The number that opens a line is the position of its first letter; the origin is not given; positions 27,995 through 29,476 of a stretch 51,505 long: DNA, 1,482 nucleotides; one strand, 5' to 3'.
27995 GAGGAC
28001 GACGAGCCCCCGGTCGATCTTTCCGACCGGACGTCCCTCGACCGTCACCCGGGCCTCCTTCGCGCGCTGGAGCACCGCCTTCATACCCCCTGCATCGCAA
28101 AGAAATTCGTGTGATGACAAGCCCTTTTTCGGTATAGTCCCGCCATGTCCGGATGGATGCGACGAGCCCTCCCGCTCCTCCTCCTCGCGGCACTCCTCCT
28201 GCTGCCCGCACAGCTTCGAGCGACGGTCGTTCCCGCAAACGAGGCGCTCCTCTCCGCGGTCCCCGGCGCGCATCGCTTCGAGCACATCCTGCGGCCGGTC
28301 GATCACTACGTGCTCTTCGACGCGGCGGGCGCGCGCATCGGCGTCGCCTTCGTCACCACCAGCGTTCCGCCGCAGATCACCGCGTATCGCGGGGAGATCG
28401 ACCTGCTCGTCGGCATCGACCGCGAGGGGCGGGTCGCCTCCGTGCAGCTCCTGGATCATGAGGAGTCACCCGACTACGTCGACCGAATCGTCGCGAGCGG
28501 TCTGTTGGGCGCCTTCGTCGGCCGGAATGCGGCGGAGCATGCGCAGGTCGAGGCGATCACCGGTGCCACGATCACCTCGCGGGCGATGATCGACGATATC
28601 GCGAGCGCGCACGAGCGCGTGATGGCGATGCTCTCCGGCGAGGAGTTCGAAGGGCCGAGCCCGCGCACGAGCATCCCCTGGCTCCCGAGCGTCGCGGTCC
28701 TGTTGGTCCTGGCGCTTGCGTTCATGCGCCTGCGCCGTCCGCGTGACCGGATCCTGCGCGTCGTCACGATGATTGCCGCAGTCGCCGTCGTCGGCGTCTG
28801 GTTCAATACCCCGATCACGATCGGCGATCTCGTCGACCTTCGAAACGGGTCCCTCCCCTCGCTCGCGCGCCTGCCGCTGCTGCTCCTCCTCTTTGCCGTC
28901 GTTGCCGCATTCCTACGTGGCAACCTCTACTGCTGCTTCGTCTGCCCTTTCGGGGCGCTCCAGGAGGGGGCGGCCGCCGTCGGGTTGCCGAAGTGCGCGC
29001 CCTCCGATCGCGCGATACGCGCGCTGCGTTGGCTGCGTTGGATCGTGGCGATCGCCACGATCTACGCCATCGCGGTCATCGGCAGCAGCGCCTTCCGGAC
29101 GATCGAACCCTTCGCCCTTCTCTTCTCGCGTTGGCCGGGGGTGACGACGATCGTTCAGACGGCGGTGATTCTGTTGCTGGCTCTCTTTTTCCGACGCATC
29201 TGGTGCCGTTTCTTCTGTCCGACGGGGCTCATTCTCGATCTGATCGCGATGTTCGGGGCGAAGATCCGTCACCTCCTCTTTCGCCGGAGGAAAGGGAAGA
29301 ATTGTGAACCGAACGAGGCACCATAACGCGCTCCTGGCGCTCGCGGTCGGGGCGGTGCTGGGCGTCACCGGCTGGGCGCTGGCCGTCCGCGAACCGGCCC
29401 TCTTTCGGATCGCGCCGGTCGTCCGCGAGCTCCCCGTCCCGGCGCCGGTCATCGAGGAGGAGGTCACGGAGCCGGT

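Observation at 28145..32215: Extended AmmeMemoRadiSam operon wired to an extracytoplasmic FMN / polyferredoxin membrane protein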

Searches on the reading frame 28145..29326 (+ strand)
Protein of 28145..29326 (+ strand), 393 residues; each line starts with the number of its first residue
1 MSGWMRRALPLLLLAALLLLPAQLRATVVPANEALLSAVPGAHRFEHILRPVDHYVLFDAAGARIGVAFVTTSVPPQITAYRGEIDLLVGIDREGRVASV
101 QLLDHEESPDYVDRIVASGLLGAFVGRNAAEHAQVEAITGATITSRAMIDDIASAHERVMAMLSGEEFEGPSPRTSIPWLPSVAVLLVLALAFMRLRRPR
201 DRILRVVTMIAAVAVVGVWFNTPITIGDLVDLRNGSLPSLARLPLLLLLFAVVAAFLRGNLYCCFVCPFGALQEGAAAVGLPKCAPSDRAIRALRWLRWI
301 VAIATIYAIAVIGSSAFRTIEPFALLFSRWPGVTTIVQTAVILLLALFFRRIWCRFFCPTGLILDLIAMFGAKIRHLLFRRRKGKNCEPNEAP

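Call 3: search_protein_families(library=pfam, proteins=[window:28145-29326:+], max_evalue=0.01)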
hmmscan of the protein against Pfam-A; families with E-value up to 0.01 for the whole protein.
window:28145-29326:+ (393 aa): 2 families
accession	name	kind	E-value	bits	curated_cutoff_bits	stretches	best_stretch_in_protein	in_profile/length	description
PF12801.12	Fer4_5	-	8.6e-15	54.9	22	2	333-374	3-44/48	4Fe-4S binding domain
PF04205.19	FMN_bind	-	1.4e-12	48.5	22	1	81-154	2-74/77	FMN-binding domain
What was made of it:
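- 28145..29326 (+): g1: FMN-binding, NapH-like membrane protein of 393 aa. It has an N-terminal signal or anchor, a periplasmic FMN_bind domain, five TM helices and two cytoplasm-side CX3CP motifs. It has no ferredoxin domain. Pfam FMN_bind 48.5 bits and Fer4_5 54.9 bits (call 3).
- Checked: g1, 28145-29326, 393 aa: Pfam FMN_bind (48.5 bits) and Fer4_5 with two stretches (54.9 bits) (call 3).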

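Call 4: search_protein_families(library=ncbifam, proteins=[window:28145-29326:+], max_evalue=0.01)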
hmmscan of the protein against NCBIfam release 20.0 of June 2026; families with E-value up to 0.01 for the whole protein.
window:28145-29326:+ (393 aa): 8 families
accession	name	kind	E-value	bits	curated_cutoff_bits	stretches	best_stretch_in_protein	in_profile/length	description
TIGR01947.1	rnfG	subfamily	1.1e-12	48.4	102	1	54-157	71-183/187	RnfABCDGE type electron transport complex subunit G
NF046105.1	TransRegNosR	equivalog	4.5e-12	45.1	1000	2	242-383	477-625/680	transcriptional regulator NosR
TIGR02163.1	napH_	subfamily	7e-11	42.1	213.05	1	250-387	69-206/255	NapH/MauN family ferredoxin-type protein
NF007013.0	PRK09477.1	equivalog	3.1e-09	36.4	234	1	249-387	91-229/286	quinol dehydrogenase ferredoxin subunit NapH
NF002519.0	PRK01908.1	equivalog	1.4e-08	34.7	178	1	67-156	89-189/209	electron transport complex subunit RsxG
NF041840.1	rnfG_Methano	equivalog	2.9e-08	33.5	230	1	26-159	39-184/189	Rnf electron transport complex subunit RnfG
NF045876.1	RnfG_DVU2794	exception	2e-06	27.5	205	1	62-157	80-177/190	RnfABCDGE type electron transport complex subunit G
TIGR02745.1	ccoG_rdxA_fixG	equivalog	0.0025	16.8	316.7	0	337-386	60-109/435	cytochrome c oxidase accessory protein CcoG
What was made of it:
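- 28145..29326 (+): NosR, NapH and RnfG models all score far below their cut-offs (call 4).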

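Call 8: find_homologous_proteins(query=window:28145-29326:+)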
Query window:28145-29326:+ (393 aa): 28 proteins with E <= 0.001 among 8000 candidates.
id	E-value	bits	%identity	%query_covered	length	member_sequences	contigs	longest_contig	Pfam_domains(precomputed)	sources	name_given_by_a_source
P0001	7.2e-253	857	100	100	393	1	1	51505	PF12801.13,PF04205.20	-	-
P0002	5.3e-231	785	89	100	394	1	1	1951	PF12801.13,PF04205.20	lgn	-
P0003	4.9e-117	409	51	98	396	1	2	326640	PF12801.13,PF04205.20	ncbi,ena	-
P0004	2.9e-115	404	54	95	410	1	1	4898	PF12801.13,PF04205.20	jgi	jgi:NosR/NirI family transcriptional regulator, nitrous oxide reductase regulator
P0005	5.8e-114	399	48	95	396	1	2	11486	PF12801.13,PF04205.20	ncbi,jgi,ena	ncbi:MAG: 4Fe-4S binding protein [bacterium]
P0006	1.8e-113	398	49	97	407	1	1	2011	PF12801.13,PF04205.20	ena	-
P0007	2.9e-113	397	47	94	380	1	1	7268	PF12801.13,PF04205.20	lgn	-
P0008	8.3e-112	392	52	92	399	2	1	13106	PF12801.13,PF04205.20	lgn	-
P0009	3.9e-111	390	47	98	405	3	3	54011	PF12801.13,PF04205.20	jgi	-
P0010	3.2e-110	387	50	92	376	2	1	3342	PF12801.13,PF04205.20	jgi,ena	-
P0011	6.9e-108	379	48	92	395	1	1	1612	PF12801.13,PF04205.20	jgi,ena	-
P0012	1.4e-107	378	49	95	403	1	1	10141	PF12801.13,PF04205.20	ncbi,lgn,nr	ncbi:MAG: 4Fe-4S binding protein [Proteobacteria bacterium]|nr:4Fe-4S binding protein [Pseudomonadot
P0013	1.1e-106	375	49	95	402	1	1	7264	PF12801.13,PF04205.20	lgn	-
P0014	1.4e-106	375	49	96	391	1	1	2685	PF12801.13,PF04205.20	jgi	jgi:NosR/NirI family transcriptional regulator, nitrous oxide reductase regulator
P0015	5.5e-102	360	47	95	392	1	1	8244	PF12801.13,PF04205.20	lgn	-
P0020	2.9e-87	311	42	87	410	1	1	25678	PF12801.13,PF04205.20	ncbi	-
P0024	7.3e-39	152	31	89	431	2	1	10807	PF12801.13,PF04205.20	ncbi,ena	-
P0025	2.3e-25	108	27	80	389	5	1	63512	PF12801.13,PF04205.20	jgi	jgi:hypothetical protein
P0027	3.2e-17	81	24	81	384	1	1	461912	PF12801.13,PF04205.20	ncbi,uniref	ncbi:FMN-binding protein [Carboxylicivirga taeanensis]|uniref:FMN-binding protein n=1 Tax=Carboxylic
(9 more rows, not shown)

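Call 9: find_encoding_contigs(protein=P0003, flank=8000, max_places=2)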
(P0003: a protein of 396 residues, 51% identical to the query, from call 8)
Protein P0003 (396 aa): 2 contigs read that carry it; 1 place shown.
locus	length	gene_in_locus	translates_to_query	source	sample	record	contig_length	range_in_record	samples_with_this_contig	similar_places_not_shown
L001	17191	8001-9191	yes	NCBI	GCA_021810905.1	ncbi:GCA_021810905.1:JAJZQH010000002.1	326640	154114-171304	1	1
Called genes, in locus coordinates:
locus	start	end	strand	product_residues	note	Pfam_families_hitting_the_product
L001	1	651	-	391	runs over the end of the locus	-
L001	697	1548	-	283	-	PF00795:CN_hydrolase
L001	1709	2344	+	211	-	PF00149:Metallophos (faint), PF12850:Metallophos_2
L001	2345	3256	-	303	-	PF05951:Peptidase_M15_2, PF08291:Peptidase_M15_3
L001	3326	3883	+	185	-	PF05951:Peptidase_M15_2, PF08291:Peptidase_M15_3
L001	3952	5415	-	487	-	PF01565:FAD_binding_4, PF02913:FAD-oxidase_C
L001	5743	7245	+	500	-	-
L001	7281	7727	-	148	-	PF02580:Tyr_Deacylase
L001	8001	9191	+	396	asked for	PF04205:FMN_bind, PF12801:Fer4_5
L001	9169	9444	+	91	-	-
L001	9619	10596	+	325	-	PF04055:Radical_SAM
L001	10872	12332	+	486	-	PF01875:Memo, PF01871:AMMECR1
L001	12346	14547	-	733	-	PF01564:Spermine_synth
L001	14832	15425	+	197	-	PF13482:RNase_H_2, PF10108:DNA_pol_B_exo2 (faint)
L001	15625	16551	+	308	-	PF00070:Pyr_redox (faint), PF00890:FAD_binding_2 (faint), PF01134:GIDA (faint), PF01266:DAO (faint), PF03486:HI0933_like (faint), PF05834:Lycopene_cycl (faint), PF07992:Pyr_redox_2, PF13738:Pyr_redox_3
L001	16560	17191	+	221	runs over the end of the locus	PF00702:Hydrolase, PF13419:HAD_2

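Call 10: find_encoding_contigs(protein=P0009, flank=8000, max_places=3)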
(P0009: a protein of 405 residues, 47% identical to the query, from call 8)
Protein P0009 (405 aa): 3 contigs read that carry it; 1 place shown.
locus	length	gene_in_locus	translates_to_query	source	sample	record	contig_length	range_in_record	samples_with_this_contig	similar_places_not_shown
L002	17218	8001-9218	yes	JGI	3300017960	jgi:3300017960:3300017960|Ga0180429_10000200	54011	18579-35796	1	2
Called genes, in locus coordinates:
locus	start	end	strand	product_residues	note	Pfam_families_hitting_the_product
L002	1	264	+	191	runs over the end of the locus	PF00149:Metallophos (faint), PF12850:Metallophos_2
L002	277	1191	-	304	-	PF05951:Peptidase_M15_2, PF08291:Peptidase_M15_3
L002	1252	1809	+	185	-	PF05951:Peptidase_M15_2, PF08291:Peptidase_M15_3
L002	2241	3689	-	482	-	PF01565:FAD_binding_4, PF02913:FAD-oxidase_C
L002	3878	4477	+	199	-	-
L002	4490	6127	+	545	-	-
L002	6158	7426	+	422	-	-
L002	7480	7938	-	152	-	PF02580:Tyr_Deacylase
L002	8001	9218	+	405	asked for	PF04205:FMN_bind, PF12801:Fer4_5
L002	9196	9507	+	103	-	-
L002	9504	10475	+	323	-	PF04055:Radical_SAM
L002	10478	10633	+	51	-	-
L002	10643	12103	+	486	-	PF01875:Memo, PF01871:AMMECR1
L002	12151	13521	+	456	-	-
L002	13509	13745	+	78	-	-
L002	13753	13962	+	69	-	PF07963:N_methyl (weak)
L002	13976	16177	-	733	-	PF01564:Spermine_synth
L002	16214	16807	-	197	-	PF13482:RNase_H_2, PF10108:DNA_pol_B_exo2 (faint)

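Call 11: find_encoding_contigs(protein=P0020, flank=8000, max_places=2)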
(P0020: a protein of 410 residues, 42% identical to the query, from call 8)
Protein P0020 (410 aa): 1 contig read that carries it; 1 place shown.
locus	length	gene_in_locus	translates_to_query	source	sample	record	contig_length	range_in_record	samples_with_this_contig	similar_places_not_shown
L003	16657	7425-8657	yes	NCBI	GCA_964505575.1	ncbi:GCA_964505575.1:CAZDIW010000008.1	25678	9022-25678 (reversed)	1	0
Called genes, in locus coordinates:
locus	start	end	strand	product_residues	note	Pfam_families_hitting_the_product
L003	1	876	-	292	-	?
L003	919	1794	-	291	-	-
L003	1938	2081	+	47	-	-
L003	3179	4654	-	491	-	PF04326:SLFN_AlbA_2, PF13749:HATPase_c_4 (weak), PF21247:Fic-like_C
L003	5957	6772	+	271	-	-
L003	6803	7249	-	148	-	PF02580:Tyr_Deacylase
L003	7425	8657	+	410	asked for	PF04205:FMN_bind, PF12801:Fer4_5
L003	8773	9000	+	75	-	-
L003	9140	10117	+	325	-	PF04055:Radical_SAM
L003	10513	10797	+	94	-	PF01541:GIY-YIG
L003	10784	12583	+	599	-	PF01875:Memo, PF01871:AMMECR1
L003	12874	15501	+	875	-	PF04607:RelA_SpoT (faint)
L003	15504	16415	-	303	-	PF04055:Radical_SAM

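Call 12: find_encoding_contigs(protein=P0024, flank=8000, max_places=2)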
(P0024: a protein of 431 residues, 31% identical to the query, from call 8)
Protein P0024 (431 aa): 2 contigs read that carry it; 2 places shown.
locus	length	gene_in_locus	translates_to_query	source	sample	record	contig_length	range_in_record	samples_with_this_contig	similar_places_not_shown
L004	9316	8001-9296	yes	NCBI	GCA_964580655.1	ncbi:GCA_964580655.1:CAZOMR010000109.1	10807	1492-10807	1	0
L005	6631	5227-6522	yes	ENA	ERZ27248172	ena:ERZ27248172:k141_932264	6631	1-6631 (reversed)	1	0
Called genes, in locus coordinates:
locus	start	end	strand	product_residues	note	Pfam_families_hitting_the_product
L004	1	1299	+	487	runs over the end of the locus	PF00133:tRNA-synt_1 (faint), PF01406:tRNA-synt_1e, PF09334:tRNA-synt_1g, PF01921:tRNA-synt_1f (weak), PF09190:DALR_2, PF23493:CysS_C (faint)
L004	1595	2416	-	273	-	PF01678:DAP_epimerase, PF02567:PhzC-PhzF, PF01678:DAP_epimerase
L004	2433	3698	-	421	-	PF00278:Orn_DAP_Arg_deC, PF02784:Orn_Arg_deC_N, PF01168:Ala_racemase_N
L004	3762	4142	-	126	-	-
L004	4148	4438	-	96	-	-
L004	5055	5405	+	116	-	PF07238:PilZ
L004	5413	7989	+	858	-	PF17764:PriA_3primeBD, PF00270:DEAD, PF04851:ResIII, PF00271:Helicase_C (faint), PF18319:Zn_ribbon_PriA (faint), PF18074:PriA_C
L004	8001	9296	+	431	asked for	PF04205:FMN_bind, PF12801:Fer4_5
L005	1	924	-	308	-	?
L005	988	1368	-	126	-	-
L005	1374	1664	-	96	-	-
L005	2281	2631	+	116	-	PF07238:PilZ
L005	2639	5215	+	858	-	PF17764:PriA_3primeBD, PF00270:DEAD, PF04851:ResIII, PF00271:Helicase_C (faint), PF18319:Zn_ribbon_PriA (faint), PF18074:PriA_C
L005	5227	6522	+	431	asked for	PF04205:FMN_bind, PF12801:Fer4_5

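Call 13: find_encoding_contigs(protein=P0025, flank=8000, max_places=2)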
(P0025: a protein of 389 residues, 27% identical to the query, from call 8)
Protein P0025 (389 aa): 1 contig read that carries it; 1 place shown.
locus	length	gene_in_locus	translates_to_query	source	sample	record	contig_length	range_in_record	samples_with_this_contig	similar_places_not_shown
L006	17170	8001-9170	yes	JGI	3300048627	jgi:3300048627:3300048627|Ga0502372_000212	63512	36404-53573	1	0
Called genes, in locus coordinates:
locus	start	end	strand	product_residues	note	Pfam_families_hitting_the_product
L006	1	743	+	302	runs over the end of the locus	PF00135:COesterase, PF20434:BD-FAE, PF07859:Abhydrolase_3, PF12697:Abhydrolase_6 (weak), PF00326:Peptidase_S9, PF01738:DLH (faint)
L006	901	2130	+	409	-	PF14885:GHL15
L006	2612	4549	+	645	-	-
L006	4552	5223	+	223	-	PF13715:CarbopepD_reg_2 (weak), PF07715:Plug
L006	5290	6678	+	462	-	PF01120:Alpha_L_fucos, PF16757:Fucosidase_C (faint)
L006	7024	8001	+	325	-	PF00657:Lipase_GDSL, PF13472:Lipase_GDSL_2, PF17182:OSK (weak)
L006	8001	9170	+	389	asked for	PF04205:FMN_bind, PF12801:Fer4_5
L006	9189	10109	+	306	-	-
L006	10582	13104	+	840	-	PF14498:Glyco_hyd_65N_2, PF22124:Glyco_hydro_95_cat, PF21307:Glyco_hydro_95_C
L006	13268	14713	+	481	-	PF02055:Glyco_hydro_30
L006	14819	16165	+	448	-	PF04616:Glyco_hydro_43, PF16990:CBM_35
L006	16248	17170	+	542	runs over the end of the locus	PF01229:Glyco_hydro_39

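Call 14: find_encoding_contigs(protein=P0027, flank=8000, max_places=2)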
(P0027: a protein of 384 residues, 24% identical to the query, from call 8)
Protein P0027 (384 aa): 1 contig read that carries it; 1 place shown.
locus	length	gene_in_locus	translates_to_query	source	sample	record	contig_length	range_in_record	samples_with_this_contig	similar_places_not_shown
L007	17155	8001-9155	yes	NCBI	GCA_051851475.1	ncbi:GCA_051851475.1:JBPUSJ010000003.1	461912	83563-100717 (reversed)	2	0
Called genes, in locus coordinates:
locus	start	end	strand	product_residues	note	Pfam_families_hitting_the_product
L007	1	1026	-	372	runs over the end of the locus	PF25919:BSH_CusB (faint), PF00364:Biotin_lipoyl (faint), PF25973:BSH_CzcB, PF25984:BSH_YknX (weak), PF25893:HH_CzcB, PF25954:Beta-barrel_RND_2, PF25967:RND-MFP_C (weak), PF25989:YknX_C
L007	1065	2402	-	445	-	PF02321:OEP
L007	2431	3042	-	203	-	PF00440:TetR_N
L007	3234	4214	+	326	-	-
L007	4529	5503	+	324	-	PF00480:ROK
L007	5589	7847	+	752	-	PF17678:Glyco_hydro_92N, PF07971:Glyco_hydro_92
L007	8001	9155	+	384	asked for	PF04205:FMN_bind, PF12801:Fer4_5 (weak)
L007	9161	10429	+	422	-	PF01613:Flavin_Reduct, PF00881:Nitroreductase, PF14512:TM1586_NiRdase (faint)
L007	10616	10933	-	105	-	PF00893:Multi_Drug_Res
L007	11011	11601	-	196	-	PF06271:RDD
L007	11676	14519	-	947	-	PF13860:FlgD_ig (faint), PF13205:Big_5 (weak), PF00932:LTD, PF13585:CHU_C (weak)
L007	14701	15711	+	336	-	PF01118:Semialdhyde_dh, PF02774:Semialdhyde_dhC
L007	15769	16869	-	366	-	PF00211:Guanylate_cyc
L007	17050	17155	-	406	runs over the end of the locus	PF03193:RsgA_GTPase (faint), PF13167:GTP-bdg_N, PF16360:GTP-bdg_M, PF00025:Arf (weak), PF00009:GTP_EFTU (faint), PF01926:MMR_HSR1, PF02421:FeoB_N (weak)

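Call 39: search_protein_families(library=pfam, proteins=[L001:12346-14547:-], max_evalue=0.001)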
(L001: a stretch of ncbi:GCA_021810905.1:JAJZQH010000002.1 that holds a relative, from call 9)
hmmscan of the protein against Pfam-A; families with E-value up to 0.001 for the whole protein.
L001:12346-14547:- (733 aa): 1 family
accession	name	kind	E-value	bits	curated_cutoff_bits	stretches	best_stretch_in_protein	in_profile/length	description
PF01564.23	Spermine_synth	-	1.2e-13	51.4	22.9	1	270-400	6-131/186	Spermine/spermidine synthase domain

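Call 40: search_protein_families(library=ncbifam, proteins=[L001:12346-14547:-], max_evalue=0.001)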
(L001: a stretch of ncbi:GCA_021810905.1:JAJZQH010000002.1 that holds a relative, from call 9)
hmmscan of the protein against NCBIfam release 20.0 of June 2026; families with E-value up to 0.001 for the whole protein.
L001:12346-14547:- (733 aa): 3 families
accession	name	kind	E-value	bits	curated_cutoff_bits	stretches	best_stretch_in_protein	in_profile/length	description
NF002010.0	PRK00811.1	equivalog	1.9e-16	60.2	260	1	270-486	66-272/287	polyamine aminopropyltransferase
NF002956.0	PRK03612.1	equivalog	8.9e-16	57.4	472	1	33-398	48-414/522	polyamine aminopropyltransferase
TIGR00417.1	speE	equivalog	7.3e-15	54.9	249.55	1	270-431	60-211/271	spermidine synthase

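Call 43: find_related_loci(query=A1, collection=metagenome_contigs, flank=6000)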
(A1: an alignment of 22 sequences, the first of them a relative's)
Query A1 (393 aa) in metagenome_contigs; peptide patterns used: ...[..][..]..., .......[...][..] (x = any residue, [..] = any of these).
600 stretches matched a pattern (row limit reached: there are more); 385 encode a relative of the query (tblastn E <= 1e-3); the best 80 are kept; 80 distinct loci.
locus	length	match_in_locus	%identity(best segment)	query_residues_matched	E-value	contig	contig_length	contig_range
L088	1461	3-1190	46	5-392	3e-119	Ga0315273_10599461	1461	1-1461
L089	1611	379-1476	48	26-386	1e-115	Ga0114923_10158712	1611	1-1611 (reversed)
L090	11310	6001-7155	46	5-382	7e-102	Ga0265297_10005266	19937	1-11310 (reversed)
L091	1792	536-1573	45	39-383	5e-102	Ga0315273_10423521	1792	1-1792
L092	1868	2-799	42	117-381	6e-68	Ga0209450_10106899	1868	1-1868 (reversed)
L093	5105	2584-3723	30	8-388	1e-47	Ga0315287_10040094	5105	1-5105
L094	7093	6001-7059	30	23-368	7e-47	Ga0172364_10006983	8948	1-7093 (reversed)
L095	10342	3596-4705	29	23-391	6e-47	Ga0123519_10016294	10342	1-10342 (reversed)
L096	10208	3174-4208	34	32-366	4e-46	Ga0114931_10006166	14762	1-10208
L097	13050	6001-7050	32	25-368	1e-44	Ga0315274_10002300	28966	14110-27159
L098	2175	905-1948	29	28-368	5e-45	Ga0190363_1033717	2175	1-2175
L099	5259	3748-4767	35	30-368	3e-44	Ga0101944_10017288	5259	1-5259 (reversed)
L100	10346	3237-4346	30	18-384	3e-44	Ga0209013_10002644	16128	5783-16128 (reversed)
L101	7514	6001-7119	32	14-381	2e-43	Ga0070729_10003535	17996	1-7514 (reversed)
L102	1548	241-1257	31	33-368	7e-45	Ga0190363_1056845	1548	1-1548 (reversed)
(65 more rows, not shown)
